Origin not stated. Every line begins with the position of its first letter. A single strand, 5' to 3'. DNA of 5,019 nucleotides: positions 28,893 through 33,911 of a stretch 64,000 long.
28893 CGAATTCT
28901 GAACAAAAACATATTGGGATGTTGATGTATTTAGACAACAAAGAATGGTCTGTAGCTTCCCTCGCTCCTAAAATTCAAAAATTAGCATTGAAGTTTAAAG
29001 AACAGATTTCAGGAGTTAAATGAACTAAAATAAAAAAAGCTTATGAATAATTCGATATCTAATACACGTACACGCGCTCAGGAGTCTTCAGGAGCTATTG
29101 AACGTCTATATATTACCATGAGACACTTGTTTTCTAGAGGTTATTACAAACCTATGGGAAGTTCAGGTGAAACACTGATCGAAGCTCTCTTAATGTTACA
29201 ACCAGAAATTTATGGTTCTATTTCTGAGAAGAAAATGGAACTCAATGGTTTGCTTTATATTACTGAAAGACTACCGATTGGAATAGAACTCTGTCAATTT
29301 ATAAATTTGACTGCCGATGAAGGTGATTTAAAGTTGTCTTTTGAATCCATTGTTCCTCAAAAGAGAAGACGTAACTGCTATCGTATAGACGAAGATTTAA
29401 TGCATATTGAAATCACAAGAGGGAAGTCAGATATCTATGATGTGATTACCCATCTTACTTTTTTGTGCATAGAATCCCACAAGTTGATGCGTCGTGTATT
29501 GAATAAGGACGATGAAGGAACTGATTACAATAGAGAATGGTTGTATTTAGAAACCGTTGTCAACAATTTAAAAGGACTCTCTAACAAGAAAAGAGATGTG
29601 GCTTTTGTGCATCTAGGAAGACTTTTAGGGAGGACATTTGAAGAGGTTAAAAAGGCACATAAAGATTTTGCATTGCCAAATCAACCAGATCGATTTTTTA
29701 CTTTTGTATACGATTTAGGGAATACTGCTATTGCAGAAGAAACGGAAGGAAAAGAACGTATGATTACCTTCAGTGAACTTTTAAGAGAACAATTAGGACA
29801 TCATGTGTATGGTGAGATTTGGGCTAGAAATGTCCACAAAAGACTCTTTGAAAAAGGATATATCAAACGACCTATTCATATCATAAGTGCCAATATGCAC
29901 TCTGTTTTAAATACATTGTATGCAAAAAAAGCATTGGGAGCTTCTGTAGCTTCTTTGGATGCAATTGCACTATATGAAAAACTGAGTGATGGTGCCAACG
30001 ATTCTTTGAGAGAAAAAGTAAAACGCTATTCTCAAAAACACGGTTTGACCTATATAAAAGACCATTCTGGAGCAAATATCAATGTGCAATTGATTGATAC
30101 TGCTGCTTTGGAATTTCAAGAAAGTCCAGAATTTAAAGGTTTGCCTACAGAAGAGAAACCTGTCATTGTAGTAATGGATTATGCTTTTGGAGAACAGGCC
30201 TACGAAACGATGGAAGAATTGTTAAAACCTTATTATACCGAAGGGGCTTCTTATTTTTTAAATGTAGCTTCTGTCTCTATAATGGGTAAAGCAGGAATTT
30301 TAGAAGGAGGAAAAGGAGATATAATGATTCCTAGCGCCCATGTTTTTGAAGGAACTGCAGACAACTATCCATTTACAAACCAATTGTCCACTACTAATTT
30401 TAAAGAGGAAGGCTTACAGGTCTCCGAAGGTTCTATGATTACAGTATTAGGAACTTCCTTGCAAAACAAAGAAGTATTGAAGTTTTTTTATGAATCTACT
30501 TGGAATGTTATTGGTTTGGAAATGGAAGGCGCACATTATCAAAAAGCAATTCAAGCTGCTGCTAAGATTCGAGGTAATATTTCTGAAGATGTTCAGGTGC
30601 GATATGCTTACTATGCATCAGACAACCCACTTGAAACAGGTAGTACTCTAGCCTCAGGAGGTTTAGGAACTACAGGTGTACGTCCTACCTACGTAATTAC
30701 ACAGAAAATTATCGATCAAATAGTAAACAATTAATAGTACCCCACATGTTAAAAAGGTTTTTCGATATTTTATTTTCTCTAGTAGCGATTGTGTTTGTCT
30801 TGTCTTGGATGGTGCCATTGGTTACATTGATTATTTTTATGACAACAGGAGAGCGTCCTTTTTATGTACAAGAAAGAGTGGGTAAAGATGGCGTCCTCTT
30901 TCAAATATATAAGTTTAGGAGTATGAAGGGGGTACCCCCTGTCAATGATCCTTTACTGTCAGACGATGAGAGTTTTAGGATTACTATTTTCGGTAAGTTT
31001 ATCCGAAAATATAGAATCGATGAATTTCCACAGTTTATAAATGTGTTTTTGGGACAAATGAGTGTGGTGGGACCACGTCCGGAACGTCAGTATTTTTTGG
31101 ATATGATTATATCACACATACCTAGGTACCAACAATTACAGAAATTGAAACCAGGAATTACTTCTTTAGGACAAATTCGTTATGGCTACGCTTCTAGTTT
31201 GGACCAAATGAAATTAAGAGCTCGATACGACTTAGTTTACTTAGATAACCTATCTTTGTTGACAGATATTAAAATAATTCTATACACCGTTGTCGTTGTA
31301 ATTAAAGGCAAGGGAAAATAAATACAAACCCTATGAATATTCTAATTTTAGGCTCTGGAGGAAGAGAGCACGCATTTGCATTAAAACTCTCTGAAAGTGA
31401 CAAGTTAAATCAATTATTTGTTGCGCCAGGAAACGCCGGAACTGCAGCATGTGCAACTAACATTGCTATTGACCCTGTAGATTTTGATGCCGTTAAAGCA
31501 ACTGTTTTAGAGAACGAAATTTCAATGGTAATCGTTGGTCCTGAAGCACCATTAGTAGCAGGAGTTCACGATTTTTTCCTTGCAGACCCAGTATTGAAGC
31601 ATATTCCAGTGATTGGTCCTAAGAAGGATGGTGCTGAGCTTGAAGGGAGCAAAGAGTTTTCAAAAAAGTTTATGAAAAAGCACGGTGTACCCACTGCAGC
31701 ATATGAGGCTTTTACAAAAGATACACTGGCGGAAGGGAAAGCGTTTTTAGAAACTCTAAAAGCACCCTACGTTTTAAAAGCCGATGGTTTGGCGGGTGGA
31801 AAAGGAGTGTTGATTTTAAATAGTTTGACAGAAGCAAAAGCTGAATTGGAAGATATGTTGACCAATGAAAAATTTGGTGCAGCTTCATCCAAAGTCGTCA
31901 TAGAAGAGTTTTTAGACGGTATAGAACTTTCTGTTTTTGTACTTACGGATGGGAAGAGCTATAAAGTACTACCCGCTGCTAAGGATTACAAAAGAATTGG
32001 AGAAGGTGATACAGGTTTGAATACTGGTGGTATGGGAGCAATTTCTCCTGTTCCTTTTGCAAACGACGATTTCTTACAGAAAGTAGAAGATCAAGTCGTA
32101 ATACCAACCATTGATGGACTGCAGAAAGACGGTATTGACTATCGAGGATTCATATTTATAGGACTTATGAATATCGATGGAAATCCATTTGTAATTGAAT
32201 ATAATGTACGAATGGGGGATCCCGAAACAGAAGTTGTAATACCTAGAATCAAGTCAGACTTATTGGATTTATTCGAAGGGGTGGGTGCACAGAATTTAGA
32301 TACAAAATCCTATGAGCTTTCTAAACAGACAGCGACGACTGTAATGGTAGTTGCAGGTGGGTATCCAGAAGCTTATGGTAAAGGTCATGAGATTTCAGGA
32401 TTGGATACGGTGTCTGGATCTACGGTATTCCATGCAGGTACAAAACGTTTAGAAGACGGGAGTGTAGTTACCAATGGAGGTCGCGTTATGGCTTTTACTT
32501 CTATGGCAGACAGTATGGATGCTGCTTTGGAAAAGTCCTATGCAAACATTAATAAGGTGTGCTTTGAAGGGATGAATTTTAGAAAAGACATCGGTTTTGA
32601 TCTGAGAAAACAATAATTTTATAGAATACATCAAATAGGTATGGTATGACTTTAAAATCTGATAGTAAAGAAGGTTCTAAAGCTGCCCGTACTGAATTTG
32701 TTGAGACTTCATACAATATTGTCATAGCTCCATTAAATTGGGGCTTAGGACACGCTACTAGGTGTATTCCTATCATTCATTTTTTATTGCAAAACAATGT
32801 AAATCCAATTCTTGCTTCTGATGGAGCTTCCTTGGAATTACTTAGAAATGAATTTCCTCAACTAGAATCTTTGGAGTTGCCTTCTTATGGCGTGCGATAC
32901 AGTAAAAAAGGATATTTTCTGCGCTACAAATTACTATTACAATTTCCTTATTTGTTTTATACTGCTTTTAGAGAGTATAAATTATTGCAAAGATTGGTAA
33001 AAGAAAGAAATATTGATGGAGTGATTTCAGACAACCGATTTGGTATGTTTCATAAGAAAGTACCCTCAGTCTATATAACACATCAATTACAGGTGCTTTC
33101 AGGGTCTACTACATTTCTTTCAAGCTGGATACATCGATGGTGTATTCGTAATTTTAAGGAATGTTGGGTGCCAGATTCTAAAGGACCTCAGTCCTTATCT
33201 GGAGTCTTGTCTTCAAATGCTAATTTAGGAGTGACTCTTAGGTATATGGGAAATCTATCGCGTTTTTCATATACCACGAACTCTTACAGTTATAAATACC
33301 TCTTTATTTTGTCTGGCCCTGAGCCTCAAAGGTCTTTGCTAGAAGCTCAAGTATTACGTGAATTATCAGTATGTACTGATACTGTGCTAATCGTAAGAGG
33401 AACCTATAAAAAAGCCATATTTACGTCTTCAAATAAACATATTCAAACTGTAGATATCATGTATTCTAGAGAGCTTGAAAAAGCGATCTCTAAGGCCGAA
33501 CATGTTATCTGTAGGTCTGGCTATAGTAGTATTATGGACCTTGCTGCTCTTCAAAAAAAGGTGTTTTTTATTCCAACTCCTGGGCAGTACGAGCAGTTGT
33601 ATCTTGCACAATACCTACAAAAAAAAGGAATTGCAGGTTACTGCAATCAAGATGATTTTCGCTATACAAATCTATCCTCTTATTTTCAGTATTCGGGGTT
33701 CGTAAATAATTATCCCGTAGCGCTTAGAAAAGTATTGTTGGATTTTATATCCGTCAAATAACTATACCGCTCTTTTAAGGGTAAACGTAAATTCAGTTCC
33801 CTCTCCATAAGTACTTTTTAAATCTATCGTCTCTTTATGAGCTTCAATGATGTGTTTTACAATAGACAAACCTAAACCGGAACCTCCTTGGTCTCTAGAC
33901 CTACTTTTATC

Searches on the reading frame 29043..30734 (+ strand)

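Call 10: search_protein_families(library=pfam, proteins=[window:29043-30734:+])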
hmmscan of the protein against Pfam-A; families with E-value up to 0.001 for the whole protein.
window:29043-30734:+ (563 aa): 1 family
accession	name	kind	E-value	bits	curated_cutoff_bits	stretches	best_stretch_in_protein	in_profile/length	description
PF21850.2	DUF6909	-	2.9e-61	207.9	27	2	319-561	287-534/535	Family of unknown function (DUF6909)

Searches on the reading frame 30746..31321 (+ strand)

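Call 10: search_protein_families(library=pfam, proteins=[window:30746-31321:+])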
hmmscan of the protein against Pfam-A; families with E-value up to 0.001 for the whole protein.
window:30746-31321:+ (191 aa): 1 family
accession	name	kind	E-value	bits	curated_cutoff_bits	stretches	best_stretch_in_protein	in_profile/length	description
PF02397.22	Bac_transf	-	1e-54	185.2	27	1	3-187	1-179/179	Bacterial sugar transferase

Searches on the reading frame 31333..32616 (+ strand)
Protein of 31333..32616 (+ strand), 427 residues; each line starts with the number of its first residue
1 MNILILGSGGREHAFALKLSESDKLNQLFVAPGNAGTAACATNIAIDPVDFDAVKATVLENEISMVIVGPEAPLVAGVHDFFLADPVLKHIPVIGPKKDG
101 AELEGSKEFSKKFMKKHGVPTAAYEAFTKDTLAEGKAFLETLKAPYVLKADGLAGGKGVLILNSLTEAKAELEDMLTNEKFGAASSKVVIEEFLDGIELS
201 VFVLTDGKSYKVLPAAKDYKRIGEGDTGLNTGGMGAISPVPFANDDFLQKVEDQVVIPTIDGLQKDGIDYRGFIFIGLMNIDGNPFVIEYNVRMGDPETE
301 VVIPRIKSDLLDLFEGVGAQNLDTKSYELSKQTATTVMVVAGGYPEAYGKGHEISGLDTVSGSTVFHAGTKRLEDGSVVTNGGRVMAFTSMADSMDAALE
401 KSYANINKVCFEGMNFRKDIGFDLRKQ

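Call 10: search_protein_families(library=pfam, proteins=[window:31333-32616:+])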
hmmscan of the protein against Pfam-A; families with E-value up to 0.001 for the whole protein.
window:31333-32616:+ (427 aa): 6 families
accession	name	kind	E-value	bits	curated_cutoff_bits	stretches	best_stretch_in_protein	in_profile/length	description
PF01071.24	GARS_A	-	9.3e-71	238.1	27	1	105-299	1-194/194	Phosphoribosylglycinamide synthetase, ATP-grasp (A) domain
PF02844.21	GARS_N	-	3.4e-33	114.8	29.5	1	1-104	1-100/100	Phosphoribosylglycinamide synthetase, N domain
PF02843.22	GARS_C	-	3.4e-28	98.2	34.8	1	334-422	1-91/92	Phosphoribosylglycinamide synthetase, C domain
PF02655.19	ATP-grasp_3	-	6.7e-06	26.7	23.2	1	109-294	6-157/160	ATP-grasp domain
PF02786.22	CPSase_L_D2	-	1.5e-05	25.1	19.8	1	107-208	2-104/211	Carbamoyl-phosphate synthase L chain, ATP binding domain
PF07478.18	Dala_Dala_lig_C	-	0.00016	21.7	24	1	113-214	1-100/204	D-ala D-ala ligase C-terminus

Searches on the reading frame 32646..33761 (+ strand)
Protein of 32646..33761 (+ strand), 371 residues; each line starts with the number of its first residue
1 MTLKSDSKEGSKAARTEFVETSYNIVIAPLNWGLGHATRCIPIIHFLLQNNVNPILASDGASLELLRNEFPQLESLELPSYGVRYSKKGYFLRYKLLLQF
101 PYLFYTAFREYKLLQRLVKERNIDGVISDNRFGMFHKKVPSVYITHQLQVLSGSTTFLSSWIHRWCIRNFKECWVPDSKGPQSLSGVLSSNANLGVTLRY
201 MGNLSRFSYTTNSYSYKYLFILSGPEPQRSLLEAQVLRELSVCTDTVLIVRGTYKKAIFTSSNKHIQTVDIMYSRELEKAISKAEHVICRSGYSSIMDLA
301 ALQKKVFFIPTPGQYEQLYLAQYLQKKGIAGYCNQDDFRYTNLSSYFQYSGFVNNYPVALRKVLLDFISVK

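Call 10: search_protein_families(library=pfam, proteins=[window:32646-33761:+])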
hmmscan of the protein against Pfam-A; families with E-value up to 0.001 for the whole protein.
window:32646-33761:+ (371 aa): 2 families
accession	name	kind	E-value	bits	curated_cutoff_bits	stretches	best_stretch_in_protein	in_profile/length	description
PF04101.22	Glyco_tran_28_C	-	2.6e-12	47.5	22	1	241-345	23-135/166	Glycosyltransferase family 28 C-terminal domain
PF13528.12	Glyco_trans_1_3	-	1.1e-06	28.5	25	1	282-346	253-317/322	Glycosyl transferase family 1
